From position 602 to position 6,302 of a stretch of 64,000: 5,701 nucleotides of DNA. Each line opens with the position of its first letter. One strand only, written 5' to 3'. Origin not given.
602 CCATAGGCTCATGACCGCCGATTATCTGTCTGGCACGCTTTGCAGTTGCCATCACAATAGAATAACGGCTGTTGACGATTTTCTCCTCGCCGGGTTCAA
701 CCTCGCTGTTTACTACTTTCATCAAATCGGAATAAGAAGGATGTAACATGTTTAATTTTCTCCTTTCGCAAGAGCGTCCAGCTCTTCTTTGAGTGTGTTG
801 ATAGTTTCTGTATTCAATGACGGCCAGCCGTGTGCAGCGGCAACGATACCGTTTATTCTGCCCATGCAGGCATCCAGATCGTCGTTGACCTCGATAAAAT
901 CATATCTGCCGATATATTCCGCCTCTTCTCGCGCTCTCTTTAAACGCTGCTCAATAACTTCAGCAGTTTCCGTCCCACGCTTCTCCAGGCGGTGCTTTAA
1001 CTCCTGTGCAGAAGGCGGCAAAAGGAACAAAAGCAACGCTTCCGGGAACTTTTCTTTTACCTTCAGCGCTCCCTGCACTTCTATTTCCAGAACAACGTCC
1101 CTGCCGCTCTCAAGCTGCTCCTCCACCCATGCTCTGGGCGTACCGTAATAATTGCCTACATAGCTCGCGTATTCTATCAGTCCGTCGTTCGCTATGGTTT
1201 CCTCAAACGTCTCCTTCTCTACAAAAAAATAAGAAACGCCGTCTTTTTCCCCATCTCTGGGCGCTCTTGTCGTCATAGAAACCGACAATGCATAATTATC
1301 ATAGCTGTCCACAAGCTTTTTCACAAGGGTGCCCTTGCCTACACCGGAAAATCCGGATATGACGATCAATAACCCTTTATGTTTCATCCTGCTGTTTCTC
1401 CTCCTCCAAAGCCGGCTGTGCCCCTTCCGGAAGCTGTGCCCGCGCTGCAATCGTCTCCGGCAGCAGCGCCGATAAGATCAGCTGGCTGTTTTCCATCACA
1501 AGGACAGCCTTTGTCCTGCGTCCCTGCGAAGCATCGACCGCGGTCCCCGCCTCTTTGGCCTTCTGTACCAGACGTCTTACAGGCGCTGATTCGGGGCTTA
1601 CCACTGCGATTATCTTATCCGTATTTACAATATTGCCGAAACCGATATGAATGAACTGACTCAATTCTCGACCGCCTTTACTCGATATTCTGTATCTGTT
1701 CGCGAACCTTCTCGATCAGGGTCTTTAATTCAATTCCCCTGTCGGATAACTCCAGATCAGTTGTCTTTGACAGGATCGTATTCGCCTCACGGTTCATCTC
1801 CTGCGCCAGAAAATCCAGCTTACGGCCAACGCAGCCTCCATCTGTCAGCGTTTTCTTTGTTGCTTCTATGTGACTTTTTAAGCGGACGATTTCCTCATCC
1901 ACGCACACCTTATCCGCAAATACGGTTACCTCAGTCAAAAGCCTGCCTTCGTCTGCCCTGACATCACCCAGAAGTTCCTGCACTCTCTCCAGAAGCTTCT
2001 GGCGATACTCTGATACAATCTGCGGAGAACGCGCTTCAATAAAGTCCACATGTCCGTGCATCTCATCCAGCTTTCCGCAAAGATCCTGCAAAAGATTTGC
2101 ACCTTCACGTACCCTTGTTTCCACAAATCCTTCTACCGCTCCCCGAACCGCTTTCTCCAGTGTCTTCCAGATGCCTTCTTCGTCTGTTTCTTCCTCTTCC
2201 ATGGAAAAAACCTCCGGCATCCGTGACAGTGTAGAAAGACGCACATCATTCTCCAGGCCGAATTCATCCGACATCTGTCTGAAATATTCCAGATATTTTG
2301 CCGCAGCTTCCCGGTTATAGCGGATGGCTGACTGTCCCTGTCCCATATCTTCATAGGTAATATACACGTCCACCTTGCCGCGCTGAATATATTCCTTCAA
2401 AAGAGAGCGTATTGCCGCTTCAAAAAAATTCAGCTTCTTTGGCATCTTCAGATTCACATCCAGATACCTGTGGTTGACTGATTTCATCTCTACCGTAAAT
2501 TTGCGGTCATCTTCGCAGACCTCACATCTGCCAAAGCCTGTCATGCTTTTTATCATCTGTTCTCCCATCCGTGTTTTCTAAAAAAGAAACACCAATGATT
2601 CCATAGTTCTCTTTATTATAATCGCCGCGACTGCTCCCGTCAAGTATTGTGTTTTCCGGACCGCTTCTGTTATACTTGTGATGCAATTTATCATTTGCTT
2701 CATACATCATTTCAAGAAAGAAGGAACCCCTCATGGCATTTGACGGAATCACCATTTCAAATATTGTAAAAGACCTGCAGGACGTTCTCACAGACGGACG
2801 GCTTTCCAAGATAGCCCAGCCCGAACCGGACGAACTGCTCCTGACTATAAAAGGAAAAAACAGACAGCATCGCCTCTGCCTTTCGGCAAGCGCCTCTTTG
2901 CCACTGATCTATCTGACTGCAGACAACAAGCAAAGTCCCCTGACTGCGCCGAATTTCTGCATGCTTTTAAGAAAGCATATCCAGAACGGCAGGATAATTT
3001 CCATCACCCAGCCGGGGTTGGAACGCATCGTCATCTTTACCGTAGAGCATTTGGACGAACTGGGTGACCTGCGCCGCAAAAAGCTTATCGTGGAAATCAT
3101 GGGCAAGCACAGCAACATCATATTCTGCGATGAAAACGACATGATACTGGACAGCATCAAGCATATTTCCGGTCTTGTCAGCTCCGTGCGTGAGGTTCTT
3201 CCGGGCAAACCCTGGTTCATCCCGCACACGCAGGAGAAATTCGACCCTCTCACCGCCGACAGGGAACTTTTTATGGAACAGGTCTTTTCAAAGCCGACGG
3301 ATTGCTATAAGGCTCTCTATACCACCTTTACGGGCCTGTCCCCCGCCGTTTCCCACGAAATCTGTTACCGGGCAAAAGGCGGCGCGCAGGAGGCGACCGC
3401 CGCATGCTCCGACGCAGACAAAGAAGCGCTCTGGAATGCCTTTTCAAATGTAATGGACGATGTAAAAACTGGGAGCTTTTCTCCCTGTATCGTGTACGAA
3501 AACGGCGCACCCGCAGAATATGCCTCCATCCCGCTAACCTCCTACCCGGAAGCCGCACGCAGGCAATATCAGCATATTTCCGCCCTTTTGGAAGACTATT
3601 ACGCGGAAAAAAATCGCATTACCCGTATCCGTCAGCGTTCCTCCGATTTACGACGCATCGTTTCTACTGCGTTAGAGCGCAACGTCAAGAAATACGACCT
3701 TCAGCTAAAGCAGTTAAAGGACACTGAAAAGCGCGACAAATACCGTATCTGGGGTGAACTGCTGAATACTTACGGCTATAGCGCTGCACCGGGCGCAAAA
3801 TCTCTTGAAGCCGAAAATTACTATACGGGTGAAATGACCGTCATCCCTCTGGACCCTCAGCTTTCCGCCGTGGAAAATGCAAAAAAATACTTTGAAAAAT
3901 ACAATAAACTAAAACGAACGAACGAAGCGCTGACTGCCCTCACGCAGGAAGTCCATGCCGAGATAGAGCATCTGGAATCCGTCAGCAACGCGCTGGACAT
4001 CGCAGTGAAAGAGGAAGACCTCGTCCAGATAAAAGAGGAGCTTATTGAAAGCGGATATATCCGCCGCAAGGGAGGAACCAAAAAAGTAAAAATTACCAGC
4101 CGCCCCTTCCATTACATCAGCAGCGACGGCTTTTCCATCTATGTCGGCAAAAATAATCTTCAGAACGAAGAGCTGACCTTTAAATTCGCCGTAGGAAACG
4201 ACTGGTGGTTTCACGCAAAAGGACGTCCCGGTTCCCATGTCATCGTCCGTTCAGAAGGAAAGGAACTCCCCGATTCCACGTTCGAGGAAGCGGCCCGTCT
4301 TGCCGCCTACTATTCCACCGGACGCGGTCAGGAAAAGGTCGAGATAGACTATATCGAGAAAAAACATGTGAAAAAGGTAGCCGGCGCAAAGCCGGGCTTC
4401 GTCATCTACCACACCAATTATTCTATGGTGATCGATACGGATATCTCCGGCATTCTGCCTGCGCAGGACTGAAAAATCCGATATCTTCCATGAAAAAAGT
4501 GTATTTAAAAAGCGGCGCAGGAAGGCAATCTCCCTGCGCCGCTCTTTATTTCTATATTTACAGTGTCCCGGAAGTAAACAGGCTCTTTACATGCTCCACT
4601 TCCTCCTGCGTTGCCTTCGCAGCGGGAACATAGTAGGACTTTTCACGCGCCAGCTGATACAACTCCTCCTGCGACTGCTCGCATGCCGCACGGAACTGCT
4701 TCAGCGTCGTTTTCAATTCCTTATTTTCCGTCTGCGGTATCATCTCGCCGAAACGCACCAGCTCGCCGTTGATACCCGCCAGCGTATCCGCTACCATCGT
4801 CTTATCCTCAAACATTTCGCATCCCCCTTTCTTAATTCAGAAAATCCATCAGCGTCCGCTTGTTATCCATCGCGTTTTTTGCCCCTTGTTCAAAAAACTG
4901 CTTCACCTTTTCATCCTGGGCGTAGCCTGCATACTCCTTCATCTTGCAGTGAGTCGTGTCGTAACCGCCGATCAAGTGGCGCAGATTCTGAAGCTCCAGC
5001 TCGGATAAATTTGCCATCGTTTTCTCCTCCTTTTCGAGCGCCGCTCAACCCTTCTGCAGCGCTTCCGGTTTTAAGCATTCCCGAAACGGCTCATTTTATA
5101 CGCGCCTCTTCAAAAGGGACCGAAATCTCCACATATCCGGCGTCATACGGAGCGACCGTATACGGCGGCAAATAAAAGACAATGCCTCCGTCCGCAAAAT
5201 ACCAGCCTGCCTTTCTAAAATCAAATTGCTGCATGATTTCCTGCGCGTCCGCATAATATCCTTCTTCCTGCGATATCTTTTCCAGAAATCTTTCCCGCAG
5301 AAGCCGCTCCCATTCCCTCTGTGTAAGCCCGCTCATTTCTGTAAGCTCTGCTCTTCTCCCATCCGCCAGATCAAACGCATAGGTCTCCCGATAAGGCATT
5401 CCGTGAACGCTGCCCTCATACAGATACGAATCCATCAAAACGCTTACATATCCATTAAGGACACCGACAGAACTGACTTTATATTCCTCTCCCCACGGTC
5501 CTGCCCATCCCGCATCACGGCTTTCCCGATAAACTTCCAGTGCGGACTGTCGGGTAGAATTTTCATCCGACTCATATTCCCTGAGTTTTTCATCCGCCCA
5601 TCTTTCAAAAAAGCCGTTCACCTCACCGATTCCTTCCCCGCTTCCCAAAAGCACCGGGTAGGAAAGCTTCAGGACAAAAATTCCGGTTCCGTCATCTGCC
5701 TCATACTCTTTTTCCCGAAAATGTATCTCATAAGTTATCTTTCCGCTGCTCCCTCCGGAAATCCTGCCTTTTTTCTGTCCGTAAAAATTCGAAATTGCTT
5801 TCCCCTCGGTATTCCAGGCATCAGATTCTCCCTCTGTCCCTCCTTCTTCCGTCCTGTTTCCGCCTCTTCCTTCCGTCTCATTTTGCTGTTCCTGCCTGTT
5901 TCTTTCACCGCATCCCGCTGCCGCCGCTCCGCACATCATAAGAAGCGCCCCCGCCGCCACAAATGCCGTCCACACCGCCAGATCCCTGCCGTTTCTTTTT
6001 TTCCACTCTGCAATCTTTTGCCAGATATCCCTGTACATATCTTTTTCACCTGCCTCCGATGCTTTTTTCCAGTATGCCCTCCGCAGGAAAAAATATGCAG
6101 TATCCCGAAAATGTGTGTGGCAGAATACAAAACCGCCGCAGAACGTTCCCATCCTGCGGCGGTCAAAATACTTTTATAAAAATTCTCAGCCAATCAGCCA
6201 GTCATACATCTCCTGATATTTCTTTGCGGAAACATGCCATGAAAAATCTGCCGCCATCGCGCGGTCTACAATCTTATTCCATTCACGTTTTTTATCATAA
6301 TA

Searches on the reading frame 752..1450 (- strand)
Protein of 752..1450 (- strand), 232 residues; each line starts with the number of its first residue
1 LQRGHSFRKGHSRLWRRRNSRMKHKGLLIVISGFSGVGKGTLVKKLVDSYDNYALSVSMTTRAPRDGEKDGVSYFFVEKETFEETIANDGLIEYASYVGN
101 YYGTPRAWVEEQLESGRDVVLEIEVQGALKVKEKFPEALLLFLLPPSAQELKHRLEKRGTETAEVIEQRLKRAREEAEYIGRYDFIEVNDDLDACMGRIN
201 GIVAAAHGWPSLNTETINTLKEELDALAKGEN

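Call 24: search_protein_families(library=pfam, proteins=[window:752-1450:-], max_evalue=0.00001)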
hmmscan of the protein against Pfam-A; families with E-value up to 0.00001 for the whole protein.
window:752-1450:- (232 aa): 1 family
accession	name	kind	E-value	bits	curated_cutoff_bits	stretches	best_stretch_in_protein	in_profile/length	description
PF00625.27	Guanylate_kin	-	2e-45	155.2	25.2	1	28-203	4-179/182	Guanylate kinase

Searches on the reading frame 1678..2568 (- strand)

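Call 24: search_protein_families(library=pfam, proteins=[window:1678-2568:-], max_evalue=0.00001)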
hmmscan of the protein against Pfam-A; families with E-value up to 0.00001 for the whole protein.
window:1678-2568:- (296 aa): 2 families
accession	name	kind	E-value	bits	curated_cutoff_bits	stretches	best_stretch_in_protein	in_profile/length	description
PF03755.18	YicC-like_N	-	1.6e-54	185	25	1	6-160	1-155/156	Endoribonuclease YicC-like, N-terminal region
PF08340.16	YicC-like_C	-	1.1e-44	151.8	27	1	177-296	1-120/120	Endoribonuclease YicC-like, C-terminal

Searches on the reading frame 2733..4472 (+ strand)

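Call 24: search_protein_families(library=pfam, proteins=[window:2733-4472:+], max_evalue=0.00001)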
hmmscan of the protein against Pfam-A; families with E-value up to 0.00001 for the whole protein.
window:2733-4472:+ (579 aa): 3 families
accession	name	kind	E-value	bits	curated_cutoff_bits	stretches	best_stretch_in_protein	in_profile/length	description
PF05833.16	NFACT_N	-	3.5e-154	514.4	31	1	4-453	1-453/456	NFACT N-terminal and middle domains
PF05670.18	NFACT-R_1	-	7.8e-15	55.8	29.8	1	459-552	3-103/112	NFACT protein RNA binding domain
PF18297.6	NFACT-R_2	-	2.6e-07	31.2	26.9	1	462-547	5-86/104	NFACT protein RNA binding domain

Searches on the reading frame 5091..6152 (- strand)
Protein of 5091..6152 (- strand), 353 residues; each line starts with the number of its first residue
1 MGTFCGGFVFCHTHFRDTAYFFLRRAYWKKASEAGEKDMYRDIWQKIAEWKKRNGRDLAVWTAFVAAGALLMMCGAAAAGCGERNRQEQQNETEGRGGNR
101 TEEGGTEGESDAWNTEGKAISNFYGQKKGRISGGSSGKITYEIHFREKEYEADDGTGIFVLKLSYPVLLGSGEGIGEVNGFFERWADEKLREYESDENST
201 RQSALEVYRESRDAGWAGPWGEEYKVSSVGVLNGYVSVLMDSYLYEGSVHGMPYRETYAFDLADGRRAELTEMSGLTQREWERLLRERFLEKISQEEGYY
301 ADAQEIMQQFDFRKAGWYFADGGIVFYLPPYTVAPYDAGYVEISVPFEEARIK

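Call 24: search_protein_families(library=pfam, proteins=[window:5091-6152:-], max_evalue=0.00001)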
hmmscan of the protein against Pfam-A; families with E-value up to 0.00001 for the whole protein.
window:5091-6152:- (353 aa): 1 family
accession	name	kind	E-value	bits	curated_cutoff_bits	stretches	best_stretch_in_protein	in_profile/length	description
PF11738.13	DUF3298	-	1.4e-08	36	24.1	1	313-348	49-84/84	Protein of unknown function (DUF3298)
